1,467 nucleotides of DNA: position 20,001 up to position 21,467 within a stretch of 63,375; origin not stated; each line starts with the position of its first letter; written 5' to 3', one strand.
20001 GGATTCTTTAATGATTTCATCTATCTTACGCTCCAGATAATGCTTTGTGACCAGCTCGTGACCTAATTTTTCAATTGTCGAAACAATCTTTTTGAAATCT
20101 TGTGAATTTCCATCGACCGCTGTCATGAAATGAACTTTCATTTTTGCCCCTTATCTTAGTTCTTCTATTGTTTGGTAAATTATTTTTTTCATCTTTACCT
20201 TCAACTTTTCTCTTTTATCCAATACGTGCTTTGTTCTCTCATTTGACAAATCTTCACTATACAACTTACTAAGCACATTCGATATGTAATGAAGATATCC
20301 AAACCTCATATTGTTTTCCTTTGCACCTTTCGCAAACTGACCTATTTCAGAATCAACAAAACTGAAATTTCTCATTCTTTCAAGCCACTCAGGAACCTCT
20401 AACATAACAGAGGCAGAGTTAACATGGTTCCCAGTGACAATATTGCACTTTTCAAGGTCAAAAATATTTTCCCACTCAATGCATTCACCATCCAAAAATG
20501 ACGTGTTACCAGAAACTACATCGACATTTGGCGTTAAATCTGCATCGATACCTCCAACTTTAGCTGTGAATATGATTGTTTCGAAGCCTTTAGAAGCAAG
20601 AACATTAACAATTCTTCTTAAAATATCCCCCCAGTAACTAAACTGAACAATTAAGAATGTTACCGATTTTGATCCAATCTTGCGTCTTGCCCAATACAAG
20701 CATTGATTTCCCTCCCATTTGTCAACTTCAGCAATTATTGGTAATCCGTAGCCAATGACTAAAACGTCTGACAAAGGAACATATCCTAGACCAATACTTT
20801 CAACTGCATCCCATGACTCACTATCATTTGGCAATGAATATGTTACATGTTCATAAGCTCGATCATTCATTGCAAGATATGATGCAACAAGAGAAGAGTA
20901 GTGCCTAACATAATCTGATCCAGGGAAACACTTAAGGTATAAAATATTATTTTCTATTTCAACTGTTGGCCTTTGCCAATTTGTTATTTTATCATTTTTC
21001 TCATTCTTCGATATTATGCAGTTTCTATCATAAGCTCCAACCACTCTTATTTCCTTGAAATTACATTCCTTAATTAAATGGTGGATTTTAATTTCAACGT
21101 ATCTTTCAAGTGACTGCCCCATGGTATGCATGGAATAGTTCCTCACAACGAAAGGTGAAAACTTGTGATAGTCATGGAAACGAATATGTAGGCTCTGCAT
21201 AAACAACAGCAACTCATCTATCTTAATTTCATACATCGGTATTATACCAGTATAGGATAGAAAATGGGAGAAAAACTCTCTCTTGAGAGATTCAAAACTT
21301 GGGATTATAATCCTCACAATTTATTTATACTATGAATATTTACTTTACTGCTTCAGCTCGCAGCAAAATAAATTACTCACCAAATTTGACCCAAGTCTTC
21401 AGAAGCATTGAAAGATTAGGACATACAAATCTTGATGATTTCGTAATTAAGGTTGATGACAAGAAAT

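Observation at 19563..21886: AT-rich 3-gene island: two DNPH1/Rcl-like N-glycosidase-RHH fusions flanking a PNP/AMP-nucleosidase-fold protein (candidate undescribed nucleotide-targeting conflict module)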

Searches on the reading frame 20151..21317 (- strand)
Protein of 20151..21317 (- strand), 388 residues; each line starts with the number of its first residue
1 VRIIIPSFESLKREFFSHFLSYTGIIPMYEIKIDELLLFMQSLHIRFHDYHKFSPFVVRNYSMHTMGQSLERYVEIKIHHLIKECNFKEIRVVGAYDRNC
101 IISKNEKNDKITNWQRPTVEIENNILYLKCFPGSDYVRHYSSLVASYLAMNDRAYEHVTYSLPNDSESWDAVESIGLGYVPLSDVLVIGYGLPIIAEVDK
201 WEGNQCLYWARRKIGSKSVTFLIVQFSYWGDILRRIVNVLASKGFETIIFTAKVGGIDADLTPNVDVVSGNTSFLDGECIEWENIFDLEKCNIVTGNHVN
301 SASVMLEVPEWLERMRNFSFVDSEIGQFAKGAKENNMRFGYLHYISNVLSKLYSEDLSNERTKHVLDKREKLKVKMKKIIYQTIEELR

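Call 3: search_protein_families(library=pfam, proteins=[window:20151-21317:-], max_evalue=1)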
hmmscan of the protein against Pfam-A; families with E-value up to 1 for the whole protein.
window:20151-21317:- (388 aa): 2 families
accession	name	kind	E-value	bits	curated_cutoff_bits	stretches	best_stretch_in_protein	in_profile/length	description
PF01048.26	PNP_UDP_1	-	0.069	13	25.1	0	307-380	156-228/233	Phosphorylase superfamily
PF25700.1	UL128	-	0.11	12.5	25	1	63-159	72-158/167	Cytomegalovirus UL128 protein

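Call 4: search_protein_families(library=padloc, proteins=[window:20151-21317:-], max_evalue=1)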
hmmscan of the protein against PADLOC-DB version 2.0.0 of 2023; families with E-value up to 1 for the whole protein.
window:20151-21317:- (388 aa): 0 families

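Call 5: search_protein_families(library=ncbifam, proteins=[window:20151-21317:-], max_evalue=1)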
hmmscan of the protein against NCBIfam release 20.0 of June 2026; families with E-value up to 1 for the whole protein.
window:20151-21317:- (388 aa): 0 families

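Call 8: search_solved_structures(query=window:20151-21317:-, max_evalue=10, show_alignments=2)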
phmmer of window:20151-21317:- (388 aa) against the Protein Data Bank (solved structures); distinct sequences matched with E-value up to 10: 0.

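Call 10: find_homologous_proteins(query=window:20151-21317:-)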
Query window:20151-21317:- (388 aa): 64 proteins with E <= 0.001 among 2271 candidates.
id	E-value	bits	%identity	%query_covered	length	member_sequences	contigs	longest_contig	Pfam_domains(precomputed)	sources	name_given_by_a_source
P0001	1.4e-218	743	100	84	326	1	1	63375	-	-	-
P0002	8.7e-104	366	68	59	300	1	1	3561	-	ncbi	-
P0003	2.3e-102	361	46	86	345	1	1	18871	-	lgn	-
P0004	1.2e-100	355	48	85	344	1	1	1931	PF01048.27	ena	-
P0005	5.9e-100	353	47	85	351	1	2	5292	-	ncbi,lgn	-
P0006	8.5e-99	349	49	82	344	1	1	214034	-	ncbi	-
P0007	2.7e-98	348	49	85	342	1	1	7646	-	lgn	-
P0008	5.7e-98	347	49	83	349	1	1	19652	-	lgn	-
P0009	2.2e-97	345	46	86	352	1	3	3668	PF01048.27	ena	-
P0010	2.6e-92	328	47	86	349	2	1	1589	-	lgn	-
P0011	3.7e-92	327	47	86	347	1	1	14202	-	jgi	jgi:hypothetical protein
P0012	1.6e-91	325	46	81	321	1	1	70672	-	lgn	-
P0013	7.9e-82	293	49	71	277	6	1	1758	-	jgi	-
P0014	1.3e-81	293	41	85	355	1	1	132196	-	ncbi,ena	-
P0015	1.6e-79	286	46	73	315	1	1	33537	-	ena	-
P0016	3.6e-76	275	42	76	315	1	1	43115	-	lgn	-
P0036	1.0e-69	254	43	83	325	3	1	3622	PF01048.27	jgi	jgi:hypothetical protein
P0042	1.2e-67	247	38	82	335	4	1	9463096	PF01048.27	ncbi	ncbi:hypothetical protein OHR68_30185 [Spirillospora sp. NBC_00431]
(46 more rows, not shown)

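Call 13: find_encoding_contigs(protein=P0006, flank=8000, max_places=2)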
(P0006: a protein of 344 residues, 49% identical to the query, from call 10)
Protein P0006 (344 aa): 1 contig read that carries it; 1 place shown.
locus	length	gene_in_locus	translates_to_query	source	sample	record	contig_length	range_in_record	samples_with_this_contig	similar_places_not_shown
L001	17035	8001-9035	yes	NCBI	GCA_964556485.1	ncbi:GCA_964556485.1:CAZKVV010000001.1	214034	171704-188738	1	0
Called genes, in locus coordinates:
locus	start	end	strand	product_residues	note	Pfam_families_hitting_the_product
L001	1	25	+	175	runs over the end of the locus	PF07963:N_methyl (faint)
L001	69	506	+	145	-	-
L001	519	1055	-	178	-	PF07963:N_methyl (weak)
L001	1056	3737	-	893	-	-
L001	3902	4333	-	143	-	-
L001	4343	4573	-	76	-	-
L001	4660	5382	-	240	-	-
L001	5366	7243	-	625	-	-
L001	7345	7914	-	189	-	-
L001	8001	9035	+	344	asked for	-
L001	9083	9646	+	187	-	PF05014:Nuc_deoxyrib_tr (weak)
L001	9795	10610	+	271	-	-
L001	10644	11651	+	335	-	PF11104:PilM_2, PF14450:FtsA (weak)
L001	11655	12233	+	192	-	-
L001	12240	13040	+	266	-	PF04350:PilO (faint), PF10741:T2SSM_b (weak)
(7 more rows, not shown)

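Call 14: find_encoding_contigs(protein=P0012, flank=8000, max_places=2)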
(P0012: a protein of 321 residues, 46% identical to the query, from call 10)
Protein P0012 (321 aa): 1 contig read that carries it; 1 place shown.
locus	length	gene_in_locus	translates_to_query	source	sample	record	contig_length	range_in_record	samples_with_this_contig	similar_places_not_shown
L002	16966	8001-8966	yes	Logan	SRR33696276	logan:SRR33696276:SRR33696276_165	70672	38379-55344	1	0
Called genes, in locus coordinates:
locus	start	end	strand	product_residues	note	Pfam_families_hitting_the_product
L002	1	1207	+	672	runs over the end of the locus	PF17191:RecG_wedge, PF22590:Cas3-like_C_2 (faint), PF00270:DEAD, PF04851:ResIII, PF00271:Helicase_C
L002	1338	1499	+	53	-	-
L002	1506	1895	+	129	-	PF01029:NusB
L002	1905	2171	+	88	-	PF00550:PP-binding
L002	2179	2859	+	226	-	PF14622:Ribonucleas_3_3, PF22935:RM44_endonuclase, PF00636:Ribonuclease_3, PF00035:dsrm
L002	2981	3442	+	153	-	PF00886:Ribosomal_S16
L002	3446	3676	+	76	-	PF13083:KH_KhpA-B, PF00013:KH_1 (weak)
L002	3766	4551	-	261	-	-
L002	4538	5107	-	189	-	-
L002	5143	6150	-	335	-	PF11104:PilM_2, PF08841:DDR (faint), PF14450:FtsA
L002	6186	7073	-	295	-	PF14341:PilX_N (weak)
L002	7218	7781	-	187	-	PF05014:Nuc_deoxyrib_tr (weak)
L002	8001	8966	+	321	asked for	-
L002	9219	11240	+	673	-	-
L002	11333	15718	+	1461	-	-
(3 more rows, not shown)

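Call 21: find_related_loci(query=A2, collection=genome_contigs, flank=8000)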
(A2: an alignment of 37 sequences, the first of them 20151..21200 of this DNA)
Query A2 (349 aa) in genome_contigs; peptide patterns used: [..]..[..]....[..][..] (x = any residue, [..] = any of these).
174 stretches matched a pattern; 138 encode a relative of the query (tblastn E <= 1e-3); the best 80 are kept; 80 distinct loci.
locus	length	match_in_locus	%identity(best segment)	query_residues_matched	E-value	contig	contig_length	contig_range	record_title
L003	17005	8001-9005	44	16-347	9e-91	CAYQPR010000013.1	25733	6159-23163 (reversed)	MAG TPA_asm: Candidatus Woesearchaeota archaeon isolate SRP178908_co2_276 genome assembly, contig: NODE_645_length_25733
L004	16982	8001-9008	44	15-347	2e-90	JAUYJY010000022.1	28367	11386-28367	MAG: Candidatus Pacearchaeota archaeon isolate C24_metabat.bin.171 C24_k141_163830, whole genome shotgun sequence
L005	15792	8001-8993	41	13-341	2e-87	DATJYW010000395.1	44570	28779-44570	MAG TPA_asm: Candidatus Acidiferrales bacterium isolate SMAG_U15162 k141_5394114, whole genome shotgun sequence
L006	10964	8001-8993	41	13-341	2e-86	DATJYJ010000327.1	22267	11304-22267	MAG TPA_asm: Verrucomicrobiia bacterium isolate SMAG_U15149 k141_1684565, whole genome shotgun sequence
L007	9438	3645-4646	41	12-344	5e-86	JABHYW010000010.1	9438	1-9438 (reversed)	MAG: Candidatus Komeilibacteria bacterium isolate SI047_bin69 k141_288140, whole genome shotgun sequence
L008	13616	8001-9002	40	15-348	3e-82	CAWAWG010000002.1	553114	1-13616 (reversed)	MAG: uncultured Actinomycetota bacterium isolate MFD04463.bin.2.57 genome assembly, contig: contig_14943, whole genome s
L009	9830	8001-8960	40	25-341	2e-81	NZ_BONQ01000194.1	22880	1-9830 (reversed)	Dactylosporangium siamense strain NBRC 106093 sequence194, whole genome shotgun sequence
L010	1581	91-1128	42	10-348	6e-86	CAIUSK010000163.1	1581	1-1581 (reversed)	MAG: uncultured Flavobacteriales bacterium isolate Loclat_bin-08593 genome assembly, contig: bin-08593:163/577, whole ge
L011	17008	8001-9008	42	16-347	5e-80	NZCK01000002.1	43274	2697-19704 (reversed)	MAG: archaeon isolate ARS1203 39135, whole genome shotgun sequence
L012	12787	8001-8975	40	25-346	2e-79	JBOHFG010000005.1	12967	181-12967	MAG: Pseudonocardiaceae bacterium isolate TC-B3_maxbin2.bin.12 k127_142768, whole genome shotgun sequence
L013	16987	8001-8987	41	13-341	7e-79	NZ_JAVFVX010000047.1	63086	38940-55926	Streptomyces sp. ADMS NODE_47_length_63086_cov_47.718995, whole genome shotgun sequence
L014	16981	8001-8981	39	25-348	1e-78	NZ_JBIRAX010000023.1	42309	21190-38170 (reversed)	Actinomadura sp. 3N508 contig_23, whole genome shotgun sequence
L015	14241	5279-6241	40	24-341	1e-77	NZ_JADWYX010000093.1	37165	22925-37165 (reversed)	Frankia sp. AgB1.9 NODE_93_length_37165_cov_38.043869, whole genome shotgun sequence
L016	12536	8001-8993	40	16-344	3e-77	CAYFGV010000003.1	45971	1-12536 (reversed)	MAG TPA_asm: Candidatus Woesearchaeota archaeon isolate ERP003628_co1_282 genome assembly, contig: NODE_177_length_45971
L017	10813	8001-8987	38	13-341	2e-77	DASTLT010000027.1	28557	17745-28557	MAG TPA_asm: Pseudonocardiaceae bacterium isolate SMAG_U3193 k141_257781, whole genome shotgun sequence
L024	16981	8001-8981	38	25-348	8e-76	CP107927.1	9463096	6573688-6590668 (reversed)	Spirillospora sp. NBC_00431 chromosome, complete genome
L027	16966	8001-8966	39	25-341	2e-75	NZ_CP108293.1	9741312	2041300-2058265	Streptomyces sp. NBC_00028 chromosome, complete genome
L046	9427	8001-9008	39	12-348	1e-73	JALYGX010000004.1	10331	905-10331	MAG: Cyanobacteriota bacterium isolate GDC bin22 SD1469-71_k127_510228, whole genome shotgun sequence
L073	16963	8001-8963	39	25-341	2e-71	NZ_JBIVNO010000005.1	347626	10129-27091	Streptomyces sp. NPDC093261 NPDC093261_173_B9.ctg-0005, whole genome shotgun sequence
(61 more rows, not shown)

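Call 26: predict_structure(alignment_id=A2)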
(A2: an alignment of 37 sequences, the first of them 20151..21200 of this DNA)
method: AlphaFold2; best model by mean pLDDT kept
length: 349 residues; sequences in the alignment: 37
mean_pLDDT: 92.8   pTM: 0.91
mean pLDDT of the five models: 92.8, 92.8, 91.7, 91.6, 91.5
residues with pLDDT >= 90: 300; 70-90: 35; 50-70: 11; < 50: 3
segments of 3 or more residues with pLDDT < 50: 1-3
pLDDT, mean of each block of 10 residues (from residue 1): 54 93 93 93 97 94 87 85 97 95 98 97 95 93 97 94 93 97 87 95 98 96 96 97 95 95 96 97 97 98 96 77 89 97 95
secondary structure, 60 per line:
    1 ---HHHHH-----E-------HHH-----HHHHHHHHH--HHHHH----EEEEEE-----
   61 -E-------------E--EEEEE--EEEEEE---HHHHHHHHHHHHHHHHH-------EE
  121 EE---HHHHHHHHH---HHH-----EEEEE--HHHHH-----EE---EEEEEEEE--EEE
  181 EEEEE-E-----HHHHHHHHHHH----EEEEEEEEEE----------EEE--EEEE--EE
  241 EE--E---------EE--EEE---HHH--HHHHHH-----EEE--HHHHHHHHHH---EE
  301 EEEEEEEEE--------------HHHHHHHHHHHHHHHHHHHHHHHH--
elements in order: H4-8 H30-38 H41-45 E50-55 E79-83 E86-91 H95-111 E119-122 H126-134 E146-150 H153-157 E168-175 E178-185 H193-203 E208-217 E228-230 E233-236 E239-242 E259-261 H270-275 E281-283 H286-295 E299-309 H324-347

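Call 30: fold_search(model_id=the predicted structure, library=pdb)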
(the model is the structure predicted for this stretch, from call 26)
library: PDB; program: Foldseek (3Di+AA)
matches with E <= 10: 1642; with E <= 0.001: 660
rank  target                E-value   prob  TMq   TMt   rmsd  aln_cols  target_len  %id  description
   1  3enz_B                4.1e-11  1.00  0.46  0.62   5.0       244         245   15  Arsenolytic structure of Plasmodium falciparum purine nucleoside phosphorylase with hypoxanthine, ribose and arsenate  (released 2009-08-04)
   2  3fow_A                4.6e-11  1.00  0.45  0.64   4.4       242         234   14  Plasmodium Purine Nucleoside Phosphorylase V66I-V73I-Y160F Mutant (released 2009-12-29)
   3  5znc                  7.0e-11  1.00  0.47  0.65   4.5       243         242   14  Plasmodium falciparum purine nucleoside phosphorylase in complex with quinine (released 2019-01-16)
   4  3enz_A                7.0e-11  1.00  0.46  0.64   4.4       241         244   14  Arsenolytic structure of Plasmodium falciparum purine nucleoside phosphorylase with hypoxanthine, ribose and arsenate  (released 2009-08-04)
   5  5zni                  7.0e-11  1.00  0.43  0.63   5.0       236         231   14  Plasmodium falciparum purine nucleoside phosphorylase in complex with mefloquine (released 2019-01-16)
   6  1jdt_A                7.9e-11  1.00  0.47  0.68   3.4       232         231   16  CRYSTAL STRUCTURE OF 5'-DEOXY-5'-METHYLTHIOADENOSINE PHOSPHORYLASE COMPLEXED WITH MTA AND SULFATE ION (released 2001-10-26)
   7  8swu_B                8.4e-11  1.00  0.46  0.58   5.9       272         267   15  Structure of Clostridium perfringens PNP bound to transition state analog IMMUCILLIN H and sulfate (released 2023-10-18)
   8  8swu_A                9.4e-11  1.00  0.47  0.58   5.6       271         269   14  Structure of Clostridium perfringens PNP bound to transition state analog IMMUCILLIN H and sulfate (released 2023-10-18)
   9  3fow_B                1.0e-10  1.00  0.44  0.62   4.6       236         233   13  Plasmodium Purine Nucleoside Phosphorylase V66I-V73I-Y160F Mutant (released 2009-12-29)
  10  1nw4_A                1.1e-10  1.00  0.46  0.63   4.4       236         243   15  Crystal Structure of Plasmodium falciparum Purine Nucleoside Phosphorylase in complex with ImmH and Sulfate (released 2004-03-16)
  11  3enz_C                1.3e-10  1.00  0.45  0.61   5.0       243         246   15  Arsenolytic structure of Plasmodium falciparum purine nucleoside phosphorylase with hypoxanthine, ribose and arsenate  (released 2009-08-04)
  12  1je1_E                1.3e-10  1.00  0.46  0.66   3.4       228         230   16  5'-DEOXY-5'-METHYLTHIOADENOSINE PHOSPHORYLASE COMPLEX WITH GUANOSINE AND SULFATE (released 2001-10-26)
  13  4lna                  1.4e-10  1.00  0.46  0.58   5.7       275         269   13  CRYSTAL STRUCTURE OF purine nucleoside phosphorylase I from Spirosoma linguale DSM 74, NYSGRC Target 029362 (released 2013-07-24)
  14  8w7h                  1.6e-10  1.00  0.44  0.64   4.9       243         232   13  Purine Nucleoside Phosphorylase in complex with MMV000848 (released 2024-01-17)
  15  5cxs                  1.8e-10  1.00  0.45  0.54   6.6       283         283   14  Crystal Structure of Isoform 2 of Purine Nucleoside Phosphorylase complexed with MES (released 2016-08-03)
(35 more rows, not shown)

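Call 32: search_protein_families(library=pfam, proteins=[L003:7200-9017:+, L003:9041-9610:+, L003:6403-7203:+, L007:4658-5218:+, L007:5287-6711:+, L046:7036-7854:+, L073:5685-6428:+, L013:5181-5687:+, L027:6982-7938:+, L027:9014-9703:+], max_evalue=0.01)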
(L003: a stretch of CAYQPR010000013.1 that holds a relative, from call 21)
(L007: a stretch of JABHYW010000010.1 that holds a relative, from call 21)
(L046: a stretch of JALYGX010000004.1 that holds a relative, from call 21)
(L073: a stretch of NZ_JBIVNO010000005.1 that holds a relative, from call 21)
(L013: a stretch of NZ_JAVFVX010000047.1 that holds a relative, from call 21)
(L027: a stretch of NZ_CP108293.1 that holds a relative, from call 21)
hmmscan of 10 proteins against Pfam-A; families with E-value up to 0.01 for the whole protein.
L003:7200-9017:+ (605 aa): 0 families

L003:9041-9610:+ (189 aa): 2 families
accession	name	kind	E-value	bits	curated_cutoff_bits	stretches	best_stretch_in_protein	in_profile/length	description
PF01928.26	CYTH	-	2.9e-20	73.3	23.2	1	5-149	1-151/179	CYTH domain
PF23378.1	DUF7095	-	0.0068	16.7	27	1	116-175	25-84/213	Family of unknown function (DUF7095)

L003:6403-7203:+ (266 aa): 2 families
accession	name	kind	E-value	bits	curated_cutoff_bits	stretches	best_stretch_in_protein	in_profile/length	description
PF02223.23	Thymidylate_kin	-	0.0058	16.8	27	0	10-174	1-147/185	Thymidylate kinase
PF13521.12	AAA_28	-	0.0071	17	27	0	60-151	32-117/164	AAA domain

L007:4658-5218:+ (186 aa): 1 family
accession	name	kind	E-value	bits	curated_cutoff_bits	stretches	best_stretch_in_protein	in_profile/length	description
PF01928.26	CYTH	-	3.2e-20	73.1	23.2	1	5-176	1-179/179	CYTH domain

L007:5287-6711:+ (474 aa): 3 families
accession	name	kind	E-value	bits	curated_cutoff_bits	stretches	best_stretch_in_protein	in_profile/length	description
PF04055.27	Radical_SAM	-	1.7e-26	93.8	29.5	1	171-352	1-165/166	Radical SAM superfamily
PF00919.26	UPF0004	-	1.7e-19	70.1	27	1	36-126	1-90/98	Uncharacterized protein family UPF0004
PF01938.26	TRAM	-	3.4e-05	24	21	1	432-473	20-60/61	TRAM domain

L046:7036-7854:+ (272 aa): 0 families

L073:5685-6428:+ (247 aa): 2 families
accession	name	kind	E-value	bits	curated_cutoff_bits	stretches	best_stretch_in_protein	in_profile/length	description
PF04055.27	Radical_SAM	-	4.3e-08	34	29.5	1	49-136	5-95/166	Radical SAM superfamily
PF13353.11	Fer4_12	-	4.2e-07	30.8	22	1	33-116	2-77/137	4Fe-4S single cluster domain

L013:5181-5687:+ (168 aa): 1 family
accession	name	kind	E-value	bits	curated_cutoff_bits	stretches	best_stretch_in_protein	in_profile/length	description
PF01242.24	PTPS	-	7.5e-28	97.4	22.4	1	47-164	2-119/121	6-pyruvoyl tetrahydropterin synthase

L027:6982-7938:+ (318 aa): 0 families

L027:9014-9703:+ (229 aa): 11 families
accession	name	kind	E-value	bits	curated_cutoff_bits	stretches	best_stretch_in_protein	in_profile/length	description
PF02223.23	Thymidylate_kin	-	3.8e-11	43.5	27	1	18-163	3-136/185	Thymidylate kinase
PF13671.12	AAA_33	-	1.6e-05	25.7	27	1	16-120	4-82/143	AAA domain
PF13191.12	AAA_16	-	2.8e-05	25.1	32.6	1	8-84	21-93/167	AAA ATPase domain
PF13401.12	AAA_22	-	3.5e-05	24.6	27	1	11-118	5-95/130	AAA domain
PF13238.12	AAA_18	-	6.5e-05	23.8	29.4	1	14-120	1-84/128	AAA domain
PF01583.26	APS_kinase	-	0.00014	22.3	21.1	1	10-45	1-37/152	Adenylylsulphate kinase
PF03308.22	MeaB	-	0.00021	20.9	23.1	1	9-41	31-63/273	Methylmalonyl Co-A mutase-associated GTPase MeaB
PF13604.12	AAA_30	-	0.0037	17.5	27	1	8-49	15-56/191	AAA domain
PF01712.25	dNK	-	0.0041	17.3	27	0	14-36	1-23/203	Deoxynucleoside kinase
PF00005.33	ABC_tran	-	0.0057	17.7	25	1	9-50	9-50/137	ABC transporter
PF03193.22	RsgA_GTPase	-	0.0096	16.2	30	0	11-36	106-131/174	RsgA GTPase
